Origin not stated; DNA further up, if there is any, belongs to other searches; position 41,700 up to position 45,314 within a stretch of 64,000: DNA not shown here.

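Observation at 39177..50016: Recurrent composite promoter element: two GGCGCC boxes spaced 7-8 nt, in three separate bidirectional promoters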

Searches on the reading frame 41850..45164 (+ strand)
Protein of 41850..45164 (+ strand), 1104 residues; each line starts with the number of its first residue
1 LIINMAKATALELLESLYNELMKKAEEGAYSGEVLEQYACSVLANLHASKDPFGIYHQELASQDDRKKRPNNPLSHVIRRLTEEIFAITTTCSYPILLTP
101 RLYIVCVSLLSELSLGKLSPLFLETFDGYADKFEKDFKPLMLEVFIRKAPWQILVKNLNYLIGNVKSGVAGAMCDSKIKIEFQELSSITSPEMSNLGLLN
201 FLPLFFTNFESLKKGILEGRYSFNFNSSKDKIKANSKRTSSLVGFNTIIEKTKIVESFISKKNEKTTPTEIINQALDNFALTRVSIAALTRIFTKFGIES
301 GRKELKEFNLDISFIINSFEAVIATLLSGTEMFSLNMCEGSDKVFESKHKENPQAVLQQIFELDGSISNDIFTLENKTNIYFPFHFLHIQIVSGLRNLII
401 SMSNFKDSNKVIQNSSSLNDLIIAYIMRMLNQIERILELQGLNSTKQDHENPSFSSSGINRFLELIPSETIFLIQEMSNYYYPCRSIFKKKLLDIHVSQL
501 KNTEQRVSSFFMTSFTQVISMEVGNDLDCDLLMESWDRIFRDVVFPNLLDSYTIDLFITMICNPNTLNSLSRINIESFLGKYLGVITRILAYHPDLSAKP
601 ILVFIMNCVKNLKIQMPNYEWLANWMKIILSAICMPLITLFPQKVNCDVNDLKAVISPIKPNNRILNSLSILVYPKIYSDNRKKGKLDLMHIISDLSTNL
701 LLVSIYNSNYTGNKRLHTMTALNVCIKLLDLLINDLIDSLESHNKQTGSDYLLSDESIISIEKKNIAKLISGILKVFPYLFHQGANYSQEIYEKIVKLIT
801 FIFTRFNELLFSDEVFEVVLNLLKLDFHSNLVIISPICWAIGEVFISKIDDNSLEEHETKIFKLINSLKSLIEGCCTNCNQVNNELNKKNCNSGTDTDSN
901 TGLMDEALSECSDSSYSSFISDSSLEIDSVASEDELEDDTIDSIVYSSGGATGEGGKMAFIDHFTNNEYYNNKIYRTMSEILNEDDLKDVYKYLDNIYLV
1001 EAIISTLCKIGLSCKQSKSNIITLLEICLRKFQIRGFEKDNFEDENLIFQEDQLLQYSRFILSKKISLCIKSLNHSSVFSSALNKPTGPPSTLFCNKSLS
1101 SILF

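Call 39: search_protein_families(library=pfam, proteins=[window:41850-45164:+], max_evalue=0.001)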
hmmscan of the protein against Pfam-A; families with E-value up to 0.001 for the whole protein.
window:41850-45164:+ (1104 aa): 0 families
